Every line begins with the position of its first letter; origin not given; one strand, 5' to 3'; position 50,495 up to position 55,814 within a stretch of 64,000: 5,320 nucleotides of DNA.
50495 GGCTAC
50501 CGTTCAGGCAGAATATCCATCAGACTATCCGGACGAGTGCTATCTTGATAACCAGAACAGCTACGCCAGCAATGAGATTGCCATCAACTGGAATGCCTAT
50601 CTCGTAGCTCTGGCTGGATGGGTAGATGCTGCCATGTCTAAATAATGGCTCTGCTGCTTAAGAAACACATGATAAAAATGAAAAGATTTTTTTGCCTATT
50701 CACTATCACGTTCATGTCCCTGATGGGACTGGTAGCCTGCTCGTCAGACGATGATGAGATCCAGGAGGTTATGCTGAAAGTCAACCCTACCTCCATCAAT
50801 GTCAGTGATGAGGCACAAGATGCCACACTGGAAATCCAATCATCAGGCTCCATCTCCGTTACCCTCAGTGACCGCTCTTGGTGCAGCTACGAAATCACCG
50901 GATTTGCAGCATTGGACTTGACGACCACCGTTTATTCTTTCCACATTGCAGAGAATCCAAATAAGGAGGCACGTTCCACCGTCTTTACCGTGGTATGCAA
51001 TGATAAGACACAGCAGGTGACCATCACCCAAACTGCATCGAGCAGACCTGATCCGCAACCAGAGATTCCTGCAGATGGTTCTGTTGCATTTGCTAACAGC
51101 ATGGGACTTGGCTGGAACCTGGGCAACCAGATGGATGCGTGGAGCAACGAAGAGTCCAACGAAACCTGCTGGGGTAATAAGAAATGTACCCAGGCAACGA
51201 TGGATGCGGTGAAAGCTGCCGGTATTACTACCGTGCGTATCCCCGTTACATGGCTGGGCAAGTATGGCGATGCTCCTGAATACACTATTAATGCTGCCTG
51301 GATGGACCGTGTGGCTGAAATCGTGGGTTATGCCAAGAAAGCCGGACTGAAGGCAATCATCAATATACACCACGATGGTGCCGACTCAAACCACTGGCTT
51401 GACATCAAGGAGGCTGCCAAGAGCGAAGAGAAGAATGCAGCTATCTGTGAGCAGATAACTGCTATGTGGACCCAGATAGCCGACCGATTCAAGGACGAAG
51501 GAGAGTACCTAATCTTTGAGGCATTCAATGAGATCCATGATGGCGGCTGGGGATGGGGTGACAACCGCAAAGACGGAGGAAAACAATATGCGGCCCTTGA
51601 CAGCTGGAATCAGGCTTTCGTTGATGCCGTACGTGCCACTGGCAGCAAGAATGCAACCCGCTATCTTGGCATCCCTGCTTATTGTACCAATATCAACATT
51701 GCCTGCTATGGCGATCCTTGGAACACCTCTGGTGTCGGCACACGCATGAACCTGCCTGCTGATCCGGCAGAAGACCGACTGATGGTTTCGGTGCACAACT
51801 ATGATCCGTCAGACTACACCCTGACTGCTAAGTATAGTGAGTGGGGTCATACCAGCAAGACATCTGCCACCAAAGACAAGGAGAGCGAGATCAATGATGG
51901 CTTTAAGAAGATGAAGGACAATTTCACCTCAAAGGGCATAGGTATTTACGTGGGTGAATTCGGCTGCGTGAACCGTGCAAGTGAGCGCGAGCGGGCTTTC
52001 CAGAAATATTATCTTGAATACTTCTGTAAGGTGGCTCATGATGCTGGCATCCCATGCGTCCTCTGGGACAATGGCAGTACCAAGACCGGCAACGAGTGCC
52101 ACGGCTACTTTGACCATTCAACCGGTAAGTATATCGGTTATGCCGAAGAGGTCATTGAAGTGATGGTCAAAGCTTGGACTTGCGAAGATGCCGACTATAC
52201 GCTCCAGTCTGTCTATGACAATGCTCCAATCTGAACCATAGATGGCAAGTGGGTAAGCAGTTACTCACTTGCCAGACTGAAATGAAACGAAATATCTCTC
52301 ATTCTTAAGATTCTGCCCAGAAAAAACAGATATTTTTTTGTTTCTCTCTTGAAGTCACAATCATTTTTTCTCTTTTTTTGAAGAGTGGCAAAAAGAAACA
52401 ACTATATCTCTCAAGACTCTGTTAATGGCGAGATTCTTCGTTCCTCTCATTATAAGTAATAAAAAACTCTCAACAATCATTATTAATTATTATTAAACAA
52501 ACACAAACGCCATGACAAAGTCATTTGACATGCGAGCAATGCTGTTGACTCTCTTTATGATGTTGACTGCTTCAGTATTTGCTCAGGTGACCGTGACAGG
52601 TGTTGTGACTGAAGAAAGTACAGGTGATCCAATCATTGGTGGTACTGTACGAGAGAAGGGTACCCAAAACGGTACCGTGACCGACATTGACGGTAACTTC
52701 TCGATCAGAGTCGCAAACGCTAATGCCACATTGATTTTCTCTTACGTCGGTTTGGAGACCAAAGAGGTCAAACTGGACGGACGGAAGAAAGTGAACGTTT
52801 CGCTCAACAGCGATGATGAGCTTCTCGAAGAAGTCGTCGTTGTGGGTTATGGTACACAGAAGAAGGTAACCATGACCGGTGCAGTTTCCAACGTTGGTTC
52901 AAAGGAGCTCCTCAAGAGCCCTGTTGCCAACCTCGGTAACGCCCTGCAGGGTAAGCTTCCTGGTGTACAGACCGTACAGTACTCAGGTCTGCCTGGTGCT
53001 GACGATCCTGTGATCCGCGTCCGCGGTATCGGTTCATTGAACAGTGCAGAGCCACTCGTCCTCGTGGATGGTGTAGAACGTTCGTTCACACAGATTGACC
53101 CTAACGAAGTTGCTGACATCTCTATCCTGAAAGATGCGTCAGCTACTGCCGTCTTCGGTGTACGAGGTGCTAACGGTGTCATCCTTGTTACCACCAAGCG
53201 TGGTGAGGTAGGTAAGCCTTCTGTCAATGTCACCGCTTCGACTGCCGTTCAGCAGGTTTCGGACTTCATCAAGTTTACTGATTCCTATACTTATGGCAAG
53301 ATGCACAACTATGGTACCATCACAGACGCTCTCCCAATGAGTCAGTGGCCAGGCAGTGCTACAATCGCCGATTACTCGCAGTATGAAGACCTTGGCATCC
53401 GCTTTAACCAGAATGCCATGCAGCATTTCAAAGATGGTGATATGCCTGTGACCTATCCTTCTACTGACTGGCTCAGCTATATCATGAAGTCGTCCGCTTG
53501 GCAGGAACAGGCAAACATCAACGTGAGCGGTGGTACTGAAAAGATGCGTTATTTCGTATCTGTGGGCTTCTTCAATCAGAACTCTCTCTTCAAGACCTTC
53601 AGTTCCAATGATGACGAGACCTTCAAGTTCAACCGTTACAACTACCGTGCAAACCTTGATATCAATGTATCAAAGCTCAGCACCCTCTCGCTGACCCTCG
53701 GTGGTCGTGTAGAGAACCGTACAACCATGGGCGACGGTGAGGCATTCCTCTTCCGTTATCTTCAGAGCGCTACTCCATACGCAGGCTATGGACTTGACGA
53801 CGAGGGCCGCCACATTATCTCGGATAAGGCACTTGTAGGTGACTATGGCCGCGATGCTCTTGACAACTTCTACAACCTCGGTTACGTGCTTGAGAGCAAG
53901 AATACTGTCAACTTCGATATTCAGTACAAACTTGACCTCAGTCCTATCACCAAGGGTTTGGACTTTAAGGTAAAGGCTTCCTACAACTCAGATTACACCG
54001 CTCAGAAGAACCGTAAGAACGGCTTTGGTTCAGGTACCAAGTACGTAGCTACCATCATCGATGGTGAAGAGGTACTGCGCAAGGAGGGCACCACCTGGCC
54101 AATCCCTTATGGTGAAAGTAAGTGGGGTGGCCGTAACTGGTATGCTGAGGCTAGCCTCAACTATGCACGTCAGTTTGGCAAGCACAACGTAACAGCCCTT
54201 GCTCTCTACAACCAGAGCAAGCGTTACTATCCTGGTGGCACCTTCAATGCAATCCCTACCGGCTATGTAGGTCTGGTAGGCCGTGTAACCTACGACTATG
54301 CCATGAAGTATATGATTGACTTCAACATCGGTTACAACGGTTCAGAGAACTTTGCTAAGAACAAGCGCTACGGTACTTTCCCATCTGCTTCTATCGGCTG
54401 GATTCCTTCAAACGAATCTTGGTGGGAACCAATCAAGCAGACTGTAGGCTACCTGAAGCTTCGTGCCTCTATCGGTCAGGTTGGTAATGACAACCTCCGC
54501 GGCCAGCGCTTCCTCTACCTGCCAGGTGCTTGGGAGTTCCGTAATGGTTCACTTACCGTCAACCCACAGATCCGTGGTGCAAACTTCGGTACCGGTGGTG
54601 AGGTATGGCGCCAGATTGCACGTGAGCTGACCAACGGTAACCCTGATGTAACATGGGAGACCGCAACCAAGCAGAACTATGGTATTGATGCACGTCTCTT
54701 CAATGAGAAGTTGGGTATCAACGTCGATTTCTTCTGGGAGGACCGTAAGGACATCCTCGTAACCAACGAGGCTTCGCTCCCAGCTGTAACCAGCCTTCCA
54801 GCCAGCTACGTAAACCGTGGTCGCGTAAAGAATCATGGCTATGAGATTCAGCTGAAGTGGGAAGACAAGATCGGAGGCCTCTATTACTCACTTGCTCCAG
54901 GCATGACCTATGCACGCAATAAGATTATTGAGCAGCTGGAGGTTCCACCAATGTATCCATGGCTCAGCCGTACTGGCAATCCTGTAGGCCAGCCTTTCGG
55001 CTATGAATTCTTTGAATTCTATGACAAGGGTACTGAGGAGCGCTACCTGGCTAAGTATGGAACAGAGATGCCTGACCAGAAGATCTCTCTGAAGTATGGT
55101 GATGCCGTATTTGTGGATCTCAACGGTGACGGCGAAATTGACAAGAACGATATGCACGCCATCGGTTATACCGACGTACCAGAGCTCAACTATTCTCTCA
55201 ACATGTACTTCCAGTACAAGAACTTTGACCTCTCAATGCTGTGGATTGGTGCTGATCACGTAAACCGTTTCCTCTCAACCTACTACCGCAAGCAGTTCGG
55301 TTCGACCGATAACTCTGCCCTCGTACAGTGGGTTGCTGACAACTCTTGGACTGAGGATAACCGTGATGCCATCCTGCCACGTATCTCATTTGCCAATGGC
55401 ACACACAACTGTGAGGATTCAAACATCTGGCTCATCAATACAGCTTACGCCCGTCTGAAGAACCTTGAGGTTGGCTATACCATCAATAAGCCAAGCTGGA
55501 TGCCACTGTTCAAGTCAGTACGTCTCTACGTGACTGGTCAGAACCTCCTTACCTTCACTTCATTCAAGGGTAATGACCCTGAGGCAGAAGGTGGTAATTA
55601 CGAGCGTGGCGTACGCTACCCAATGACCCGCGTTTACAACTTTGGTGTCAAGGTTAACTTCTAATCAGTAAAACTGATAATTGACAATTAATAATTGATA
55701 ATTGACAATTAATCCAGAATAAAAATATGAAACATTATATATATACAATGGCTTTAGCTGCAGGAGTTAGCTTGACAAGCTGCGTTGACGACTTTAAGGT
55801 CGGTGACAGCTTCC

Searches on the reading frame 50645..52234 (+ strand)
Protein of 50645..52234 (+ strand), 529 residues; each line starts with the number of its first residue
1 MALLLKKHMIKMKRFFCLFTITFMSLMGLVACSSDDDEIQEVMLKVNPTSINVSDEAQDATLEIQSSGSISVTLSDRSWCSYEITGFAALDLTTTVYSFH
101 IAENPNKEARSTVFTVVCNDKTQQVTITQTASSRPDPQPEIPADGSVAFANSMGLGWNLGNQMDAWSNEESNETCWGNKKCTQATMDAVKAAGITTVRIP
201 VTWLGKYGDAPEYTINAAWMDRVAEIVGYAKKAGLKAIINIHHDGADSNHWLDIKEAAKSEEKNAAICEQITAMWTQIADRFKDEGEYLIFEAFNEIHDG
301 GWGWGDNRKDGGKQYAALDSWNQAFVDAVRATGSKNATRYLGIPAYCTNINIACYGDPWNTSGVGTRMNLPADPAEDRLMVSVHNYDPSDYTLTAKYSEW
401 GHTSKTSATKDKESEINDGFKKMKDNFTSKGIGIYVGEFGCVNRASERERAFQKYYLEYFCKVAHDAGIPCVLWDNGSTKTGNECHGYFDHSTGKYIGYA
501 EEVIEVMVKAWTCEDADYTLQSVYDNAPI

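Call 90: search_protein_families(library=pfam, proteins=[window:50645-52234:+])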
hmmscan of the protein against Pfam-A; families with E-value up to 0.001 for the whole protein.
window:50645-52234:+ (529 aa): 3 families
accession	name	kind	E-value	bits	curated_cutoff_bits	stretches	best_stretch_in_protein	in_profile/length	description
PF00150.24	Cellulase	-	5.3e-58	197.1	23.5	1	167-478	8-270/272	Cellulase (glycosyl hydrolase family 5)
PF13004.13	BACON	-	6.2e-08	33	25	1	72-129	4-60/61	Putative binding domain, N-terminal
PF19190.6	BACON_2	-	0.00038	20.8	25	1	44-131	2-93/94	Viral BACON domain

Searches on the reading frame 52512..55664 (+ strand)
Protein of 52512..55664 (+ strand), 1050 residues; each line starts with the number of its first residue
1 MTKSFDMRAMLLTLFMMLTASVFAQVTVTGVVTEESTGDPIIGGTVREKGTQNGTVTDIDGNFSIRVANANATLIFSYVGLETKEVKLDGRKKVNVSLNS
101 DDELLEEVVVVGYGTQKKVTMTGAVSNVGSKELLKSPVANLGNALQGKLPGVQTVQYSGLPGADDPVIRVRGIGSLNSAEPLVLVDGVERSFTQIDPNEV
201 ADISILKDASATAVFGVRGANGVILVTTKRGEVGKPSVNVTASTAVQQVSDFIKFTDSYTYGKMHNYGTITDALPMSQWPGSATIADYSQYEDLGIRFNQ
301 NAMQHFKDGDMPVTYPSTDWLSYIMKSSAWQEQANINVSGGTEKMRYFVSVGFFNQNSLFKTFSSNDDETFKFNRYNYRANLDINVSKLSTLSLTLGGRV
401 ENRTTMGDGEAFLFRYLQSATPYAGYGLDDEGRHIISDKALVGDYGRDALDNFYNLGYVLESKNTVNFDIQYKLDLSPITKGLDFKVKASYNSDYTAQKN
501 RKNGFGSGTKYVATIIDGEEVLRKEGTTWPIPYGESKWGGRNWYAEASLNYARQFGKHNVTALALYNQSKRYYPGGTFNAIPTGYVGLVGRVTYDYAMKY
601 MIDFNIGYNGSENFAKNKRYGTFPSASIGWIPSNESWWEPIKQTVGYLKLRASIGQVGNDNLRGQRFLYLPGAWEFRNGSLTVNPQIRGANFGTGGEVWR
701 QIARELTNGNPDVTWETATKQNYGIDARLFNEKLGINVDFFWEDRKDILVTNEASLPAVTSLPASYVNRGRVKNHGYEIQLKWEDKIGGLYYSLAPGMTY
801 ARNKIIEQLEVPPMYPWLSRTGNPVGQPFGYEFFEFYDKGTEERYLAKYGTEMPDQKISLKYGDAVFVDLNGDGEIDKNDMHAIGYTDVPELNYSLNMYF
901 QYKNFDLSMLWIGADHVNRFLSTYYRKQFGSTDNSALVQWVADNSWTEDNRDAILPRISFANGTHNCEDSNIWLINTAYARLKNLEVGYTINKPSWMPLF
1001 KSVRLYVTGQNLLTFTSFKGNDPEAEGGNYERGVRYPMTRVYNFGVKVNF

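Call 90: search_protein_families(library=pfam, proteins=[window:52512-55664:+])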
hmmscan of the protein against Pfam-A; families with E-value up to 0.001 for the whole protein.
window:52512-55664:+ (1050 aa): 3 families
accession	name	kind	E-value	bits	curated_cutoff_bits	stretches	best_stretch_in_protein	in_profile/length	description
PF13715.12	CarbopepD_reg_2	-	7.8e-19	67.9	32.2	1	28-110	1-88/88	CarboxypepD_reg-like domain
PF07715.20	Plug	-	3.6e-16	60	23.9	1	119-223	3-107/107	TonB-dependent Receptor Plug Domain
PF13620.12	CarboxypepD_reg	-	1e-08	35.9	32.3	1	27-93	1-74/82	Carboxypeptidase regulatory-like domain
